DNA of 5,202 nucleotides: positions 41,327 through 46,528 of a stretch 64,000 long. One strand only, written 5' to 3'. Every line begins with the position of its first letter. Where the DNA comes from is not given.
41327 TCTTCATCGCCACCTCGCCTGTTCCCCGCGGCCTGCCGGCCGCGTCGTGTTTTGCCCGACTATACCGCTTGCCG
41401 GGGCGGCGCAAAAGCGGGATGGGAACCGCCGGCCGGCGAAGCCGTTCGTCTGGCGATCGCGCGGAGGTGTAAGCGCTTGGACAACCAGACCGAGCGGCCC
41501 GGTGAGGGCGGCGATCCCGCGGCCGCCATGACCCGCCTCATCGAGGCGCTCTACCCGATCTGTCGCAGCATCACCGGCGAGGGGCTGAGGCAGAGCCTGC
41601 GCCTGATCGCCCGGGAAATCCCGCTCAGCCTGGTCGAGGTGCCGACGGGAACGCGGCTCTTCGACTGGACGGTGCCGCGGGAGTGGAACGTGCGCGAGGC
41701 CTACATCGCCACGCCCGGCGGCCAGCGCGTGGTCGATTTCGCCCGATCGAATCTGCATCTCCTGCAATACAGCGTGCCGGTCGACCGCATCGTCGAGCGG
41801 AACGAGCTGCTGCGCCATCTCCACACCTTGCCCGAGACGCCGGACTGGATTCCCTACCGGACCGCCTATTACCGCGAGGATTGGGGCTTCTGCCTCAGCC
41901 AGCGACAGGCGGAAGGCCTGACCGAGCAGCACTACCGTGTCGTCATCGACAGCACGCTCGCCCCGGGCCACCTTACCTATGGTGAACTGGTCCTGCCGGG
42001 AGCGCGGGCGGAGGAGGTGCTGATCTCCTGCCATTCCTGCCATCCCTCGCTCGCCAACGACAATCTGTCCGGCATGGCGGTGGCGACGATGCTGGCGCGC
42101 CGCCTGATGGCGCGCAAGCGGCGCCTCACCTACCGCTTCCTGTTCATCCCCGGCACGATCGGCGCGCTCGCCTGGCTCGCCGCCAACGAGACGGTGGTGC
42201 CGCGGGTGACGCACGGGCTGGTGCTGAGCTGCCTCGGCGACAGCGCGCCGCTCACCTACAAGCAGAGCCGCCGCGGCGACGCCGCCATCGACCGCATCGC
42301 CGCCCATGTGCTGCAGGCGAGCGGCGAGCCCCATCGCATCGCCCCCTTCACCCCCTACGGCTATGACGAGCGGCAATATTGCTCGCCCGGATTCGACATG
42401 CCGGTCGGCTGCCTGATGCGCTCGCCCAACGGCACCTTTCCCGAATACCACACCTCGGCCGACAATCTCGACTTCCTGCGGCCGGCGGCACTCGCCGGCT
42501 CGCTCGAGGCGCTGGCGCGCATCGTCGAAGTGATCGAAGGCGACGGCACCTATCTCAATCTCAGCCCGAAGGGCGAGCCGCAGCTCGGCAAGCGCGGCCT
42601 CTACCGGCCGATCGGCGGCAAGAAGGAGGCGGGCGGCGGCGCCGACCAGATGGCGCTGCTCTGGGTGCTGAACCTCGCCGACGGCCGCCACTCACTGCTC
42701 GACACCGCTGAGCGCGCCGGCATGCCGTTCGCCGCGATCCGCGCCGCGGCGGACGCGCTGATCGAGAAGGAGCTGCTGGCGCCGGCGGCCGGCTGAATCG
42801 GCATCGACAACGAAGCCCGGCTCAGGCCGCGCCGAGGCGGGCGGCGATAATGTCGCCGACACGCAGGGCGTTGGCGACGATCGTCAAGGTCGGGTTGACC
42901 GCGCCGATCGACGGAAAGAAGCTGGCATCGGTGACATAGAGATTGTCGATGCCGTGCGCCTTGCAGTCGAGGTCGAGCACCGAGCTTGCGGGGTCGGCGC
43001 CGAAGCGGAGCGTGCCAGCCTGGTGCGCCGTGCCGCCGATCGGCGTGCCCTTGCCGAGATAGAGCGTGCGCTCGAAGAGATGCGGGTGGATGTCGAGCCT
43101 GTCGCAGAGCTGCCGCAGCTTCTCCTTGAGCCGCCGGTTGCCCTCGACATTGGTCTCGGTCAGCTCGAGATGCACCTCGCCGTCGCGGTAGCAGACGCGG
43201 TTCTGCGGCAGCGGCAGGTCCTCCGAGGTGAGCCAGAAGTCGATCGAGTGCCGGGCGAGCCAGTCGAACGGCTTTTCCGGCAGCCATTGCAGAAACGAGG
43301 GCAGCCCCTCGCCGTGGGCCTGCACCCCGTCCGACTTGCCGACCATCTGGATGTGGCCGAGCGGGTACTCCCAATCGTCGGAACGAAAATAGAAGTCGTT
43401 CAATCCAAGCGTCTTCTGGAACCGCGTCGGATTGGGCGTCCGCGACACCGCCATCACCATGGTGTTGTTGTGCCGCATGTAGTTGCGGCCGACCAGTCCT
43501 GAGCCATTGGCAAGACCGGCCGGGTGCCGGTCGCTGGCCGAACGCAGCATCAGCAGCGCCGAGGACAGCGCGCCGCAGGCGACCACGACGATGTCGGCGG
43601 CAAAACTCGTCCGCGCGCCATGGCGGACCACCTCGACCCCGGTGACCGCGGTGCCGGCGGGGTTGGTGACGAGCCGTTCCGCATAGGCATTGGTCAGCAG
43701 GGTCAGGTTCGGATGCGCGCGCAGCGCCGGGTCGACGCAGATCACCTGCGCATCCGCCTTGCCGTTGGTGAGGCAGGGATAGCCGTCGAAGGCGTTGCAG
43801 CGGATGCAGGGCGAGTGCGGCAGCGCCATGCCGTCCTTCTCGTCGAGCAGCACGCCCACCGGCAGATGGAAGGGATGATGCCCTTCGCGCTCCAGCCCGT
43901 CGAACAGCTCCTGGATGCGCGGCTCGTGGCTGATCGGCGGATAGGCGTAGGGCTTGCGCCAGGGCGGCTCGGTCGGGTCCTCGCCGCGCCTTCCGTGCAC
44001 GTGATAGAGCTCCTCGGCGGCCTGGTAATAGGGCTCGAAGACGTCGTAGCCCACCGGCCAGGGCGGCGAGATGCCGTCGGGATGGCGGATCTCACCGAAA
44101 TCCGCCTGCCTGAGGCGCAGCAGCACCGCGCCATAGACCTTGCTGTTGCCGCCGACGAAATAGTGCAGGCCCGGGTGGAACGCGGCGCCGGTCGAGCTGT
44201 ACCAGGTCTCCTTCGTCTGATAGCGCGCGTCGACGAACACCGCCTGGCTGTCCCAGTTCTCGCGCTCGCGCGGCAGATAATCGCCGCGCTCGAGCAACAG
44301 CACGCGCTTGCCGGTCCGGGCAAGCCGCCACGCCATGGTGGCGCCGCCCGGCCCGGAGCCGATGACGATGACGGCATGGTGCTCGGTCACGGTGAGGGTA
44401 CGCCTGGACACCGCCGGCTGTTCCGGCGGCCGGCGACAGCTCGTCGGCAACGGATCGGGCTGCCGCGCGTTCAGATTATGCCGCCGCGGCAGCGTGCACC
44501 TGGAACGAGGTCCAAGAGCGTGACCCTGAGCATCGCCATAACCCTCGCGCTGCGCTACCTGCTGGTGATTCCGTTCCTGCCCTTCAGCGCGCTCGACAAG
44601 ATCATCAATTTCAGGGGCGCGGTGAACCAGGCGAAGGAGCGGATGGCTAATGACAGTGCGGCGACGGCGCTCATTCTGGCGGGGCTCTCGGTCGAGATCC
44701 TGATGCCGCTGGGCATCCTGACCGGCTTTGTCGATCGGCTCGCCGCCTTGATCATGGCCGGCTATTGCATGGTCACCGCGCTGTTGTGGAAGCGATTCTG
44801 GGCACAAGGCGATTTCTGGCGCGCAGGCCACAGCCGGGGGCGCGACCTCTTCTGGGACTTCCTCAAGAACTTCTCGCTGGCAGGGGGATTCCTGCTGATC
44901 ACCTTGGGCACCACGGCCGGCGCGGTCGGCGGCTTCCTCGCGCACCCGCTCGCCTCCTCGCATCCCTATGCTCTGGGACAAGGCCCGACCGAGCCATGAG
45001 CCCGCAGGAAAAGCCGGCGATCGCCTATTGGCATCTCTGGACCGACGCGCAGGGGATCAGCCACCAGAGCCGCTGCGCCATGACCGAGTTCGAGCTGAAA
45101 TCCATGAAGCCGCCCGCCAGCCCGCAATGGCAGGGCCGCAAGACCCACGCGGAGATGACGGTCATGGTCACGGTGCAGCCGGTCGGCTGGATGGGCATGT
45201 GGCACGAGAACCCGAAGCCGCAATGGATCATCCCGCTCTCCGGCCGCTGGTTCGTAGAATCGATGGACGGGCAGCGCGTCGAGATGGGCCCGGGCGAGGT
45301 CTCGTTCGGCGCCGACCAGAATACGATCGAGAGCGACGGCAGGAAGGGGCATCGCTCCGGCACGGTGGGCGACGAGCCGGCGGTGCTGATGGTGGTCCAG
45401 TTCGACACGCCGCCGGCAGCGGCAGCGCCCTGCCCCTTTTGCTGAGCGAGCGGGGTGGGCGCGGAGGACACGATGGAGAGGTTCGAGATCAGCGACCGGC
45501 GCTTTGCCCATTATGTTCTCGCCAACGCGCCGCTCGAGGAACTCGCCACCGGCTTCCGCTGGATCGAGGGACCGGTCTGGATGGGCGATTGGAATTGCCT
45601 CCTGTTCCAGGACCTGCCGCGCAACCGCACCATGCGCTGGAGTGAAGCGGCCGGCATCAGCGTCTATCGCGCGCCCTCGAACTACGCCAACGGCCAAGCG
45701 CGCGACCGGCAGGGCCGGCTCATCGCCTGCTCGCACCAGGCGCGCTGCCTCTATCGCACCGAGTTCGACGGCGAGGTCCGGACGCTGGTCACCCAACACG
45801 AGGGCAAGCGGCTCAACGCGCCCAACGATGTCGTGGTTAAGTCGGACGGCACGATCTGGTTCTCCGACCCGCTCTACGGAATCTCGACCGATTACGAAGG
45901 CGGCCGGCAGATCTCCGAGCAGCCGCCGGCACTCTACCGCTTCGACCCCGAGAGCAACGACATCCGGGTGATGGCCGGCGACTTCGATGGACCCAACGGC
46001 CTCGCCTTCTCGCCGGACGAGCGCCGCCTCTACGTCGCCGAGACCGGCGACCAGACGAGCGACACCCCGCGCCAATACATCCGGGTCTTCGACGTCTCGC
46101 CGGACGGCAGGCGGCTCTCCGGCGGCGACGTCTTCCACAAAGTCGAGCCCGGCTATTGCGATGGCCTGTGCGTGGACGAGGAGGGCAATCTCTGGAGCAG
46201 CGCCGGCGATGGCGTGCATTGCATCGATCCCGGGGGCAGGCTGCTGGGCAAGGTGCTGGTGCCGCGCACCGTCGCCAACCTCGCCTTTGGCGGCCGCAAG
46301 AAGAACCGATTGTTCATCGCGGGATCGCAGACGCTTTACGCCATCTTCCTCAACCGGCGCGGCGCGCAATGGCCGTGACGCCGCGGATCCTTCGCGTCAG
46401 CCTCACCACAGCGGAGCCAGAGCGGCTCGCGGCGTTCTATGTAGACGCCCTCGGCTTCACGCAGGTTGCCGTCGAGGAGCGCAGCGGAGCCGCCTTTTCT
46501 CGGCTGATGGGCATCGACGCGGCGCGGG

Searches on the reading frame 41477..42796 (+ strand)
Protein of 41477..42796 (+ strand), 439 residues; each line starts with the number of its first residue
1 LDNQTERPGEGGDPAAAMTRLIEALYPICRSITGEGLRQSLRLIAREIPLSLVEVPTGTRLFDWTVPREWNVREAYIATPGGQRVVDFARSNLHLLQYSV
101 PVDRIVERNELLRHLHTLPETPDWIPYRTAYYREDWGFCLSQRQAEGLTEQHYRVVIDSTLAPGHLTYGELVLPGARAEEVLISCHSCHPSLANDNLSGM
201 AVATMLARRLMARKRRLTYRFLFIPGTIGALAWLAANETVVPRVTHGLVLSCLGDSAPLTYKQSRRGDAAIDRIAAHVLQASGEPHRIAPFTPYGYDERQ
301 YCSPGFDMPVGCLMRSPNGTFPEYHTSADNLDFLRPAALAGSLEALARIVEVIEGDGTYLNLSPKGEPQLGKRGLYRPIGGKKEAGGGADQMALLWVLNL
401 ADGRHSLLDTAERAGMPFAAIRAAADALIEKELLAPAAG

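Call 9: search_protein_families(library=pfam, proteins=[window:41477-42796:+], max_evalue=0.01)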
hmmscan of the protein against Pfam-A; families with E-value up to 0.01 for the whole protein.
window:41477-42796:+ (439 aa): 4 families
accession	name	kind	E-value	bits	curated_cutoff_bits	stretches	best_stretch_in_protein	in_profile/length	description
PF16254.10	DUF4910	-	2.6e-110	367.5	26.6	1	20-355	2-246/247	Domain of unknown function (DUF4910)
PF09940.16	DUF2172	-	2.1e-38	131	27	1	69-160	1-92/92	Domain of unknown function (DUF2172)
PF16221.11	HTH_47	-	6.7e-30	102.9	27.1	1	358-435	2-77/78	winged helix-turn-helix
PF04389.22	Peptidase_M28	-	0.0016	18.6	21.3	1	174-346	7-189/193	Peptidase family M28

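Call 25: find_related_loci(query=window:41477-42796:+, collection=metagenome_contigs, flank=10000)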
Query window:41477-42796:+ (439 aa) in metagenome_contigs; peptide patterns used: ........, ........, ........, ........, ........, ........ (x = any residue, [..] = any of these).
600 stretches matched a pattern (row limit reached: there are more); 581 encode a relative of the query (tblastn E <= 1e-3); the best 80 are kept; 80 distinct loci.
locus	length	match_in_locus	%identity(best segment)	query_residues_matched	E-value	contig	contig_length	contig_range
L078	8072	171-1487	82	1-439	0e+0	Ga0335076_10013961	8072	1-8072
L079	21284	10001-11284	68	8-436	0e+0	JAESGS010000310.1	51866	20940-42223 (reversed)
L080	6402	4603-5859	66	17-437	0e+0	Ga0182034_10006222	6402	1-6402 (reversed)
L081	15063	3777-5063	63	8-439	0e+0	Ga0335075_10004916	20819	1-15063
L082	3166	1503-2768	65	17-438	0e+0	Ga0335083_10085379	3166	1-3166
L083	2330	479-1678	67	21-422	0e+0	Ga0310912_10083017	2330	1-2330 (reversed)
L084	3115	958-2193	65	1-418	0e+0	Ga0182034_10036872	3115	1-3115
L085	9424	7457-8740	62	7-436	0e+0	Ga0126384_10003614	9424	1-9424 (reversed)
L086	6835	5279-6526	63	17-434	0e+0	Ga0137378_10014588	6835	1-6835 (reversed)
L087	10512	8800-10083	61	13-439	0e+0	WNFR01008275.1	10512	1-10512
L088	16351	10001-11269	62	13-434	0e+0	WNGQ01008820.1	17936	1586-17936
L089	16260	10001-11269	62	13-434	0e+0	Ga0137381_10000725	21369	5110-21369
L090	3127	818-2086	61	13-434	0e+0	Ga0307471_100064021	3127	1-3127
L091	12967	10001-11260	63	17-438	0e+0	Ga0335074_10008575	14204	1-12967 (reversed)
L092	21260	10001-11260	63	13-434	0e+0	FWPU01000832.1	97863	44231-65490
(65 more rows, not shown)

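Call 64: search_protein_families(library=ncbifam, proteins=[window:41477-42796:+], max_evalue=0.01)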
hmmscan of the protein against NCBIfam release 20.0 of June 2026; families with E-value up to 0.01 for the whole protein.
window:41477-42796:+ (439 aa): 0 families

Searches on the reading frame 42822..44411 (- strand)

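Call 37: search_protein_families(library=pfam, proteins=[window:42822-44411:-], max_evalue=0.001)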
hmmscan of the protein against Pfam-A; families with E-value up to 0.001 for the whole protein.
window:42822-44411:- (529 aa): 10 families
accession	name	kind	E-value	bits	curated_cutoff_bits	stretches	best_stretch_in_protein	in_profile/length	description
PF05199.19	GMC_oxred_C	-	2.8e-19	70.5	24.6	1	461-515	85-139/139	GMC oxidoreductase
PF00732.25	GMC_oxred_N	-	2.9e-12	47.3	23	1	206-314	114-216/218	GMC oxidoreductase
PF00890.30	FAD_binding_2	-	4.9e-10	39.6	20.4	1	14-45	2-33/414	FAD binding domain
PF01266.30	DAO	-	2.2e-09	37.8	27.9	1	14-47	2-35/353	FAD dependent oxidoreductase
PF13450.12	NAD_binding_8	-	1e-07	32.5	21.9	1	16-45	1-30/68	NAD(P)-binding Rossmann-like domain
PF07992.20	Pyr_redox_2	-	1.4e-06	28.4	26.1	1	13-47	2-36/291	Pyridine nucleotide-disulphide oxidoreductase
PF12831.13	FAD_oxidored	-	5e-06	26.5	27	1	14-46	2-34/416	FAD dependent oxidoreductase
PF01134.28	GIDA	-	5.9e-06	26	22.1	0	14-40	2-28/391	Glucose inhibited division protein A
PF01494.25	FAD_binding_3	-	0.00056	19.7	22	1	13-42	3-32/349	FAD binding domain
PF03486.20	HI0933_like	-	0.0006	19.8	50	0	13-45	2-34/244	HI0933-like protein Rossmann domain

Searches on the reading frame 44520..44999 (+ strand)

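Call 37: search_protein_families(library=pfam, proteins=[window:44520-44999:+], max_evalue=0.001)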
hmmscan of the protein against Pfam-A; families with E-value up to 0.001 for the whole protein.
window:44520-44999:+ (159 aa): 1 family
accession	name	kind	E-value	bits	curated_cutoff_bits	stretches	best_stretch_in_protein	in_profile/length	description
PF07681.17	DoxX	-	3.5e-07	31.2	23.6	1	8-89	2-82/85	DoxX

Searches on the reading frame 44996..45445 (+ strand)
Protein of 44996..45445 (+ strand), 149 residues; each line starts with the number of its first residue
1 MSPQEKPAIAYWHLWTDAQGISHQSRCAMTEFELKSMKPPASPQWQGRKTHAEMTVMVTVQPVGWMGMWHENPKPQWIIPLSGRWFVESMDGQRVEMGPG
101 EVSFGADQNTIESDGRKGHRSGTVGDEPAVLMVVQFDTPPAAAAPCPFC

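Call 37: search_protein_families(library=pfam, proteins=[window:44996-45445:+], max_evalue=0.001)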
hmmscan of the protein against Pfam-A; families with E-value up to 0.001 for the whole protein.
window:44996-45445:+ (149 aa): 1 family
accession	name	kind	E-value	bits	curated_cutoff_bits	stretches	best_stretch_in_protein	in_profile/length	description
PF07883.17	Cupin_2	-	3.8e-06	27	27.2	1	57-134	2-69/70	Cupin domain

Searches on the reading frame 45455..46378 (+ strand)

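Call 37: search_protein_families(library=pfam, proteins=[window:45455-46378:+], max_evalue=0.001)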
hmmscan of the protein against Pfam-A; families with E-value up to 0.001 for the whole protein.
window:45455-46378:+ (307 aa): 3 families
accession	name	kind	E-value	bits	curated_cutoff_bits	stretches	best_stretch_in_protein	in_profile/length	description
PF08450.18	SGL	-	6.9e-50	170.4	26.3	1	38-289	3-243/246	SMP-30/Gluconolactonase/LRE-like region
PF01436.27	NHL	-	0.00042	20.6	20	0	177-199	1-22/28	NHL repeat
PF03088.22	Str_synth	-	0.00044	20.8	25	0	159-199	38-78/89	Strictosidine synthase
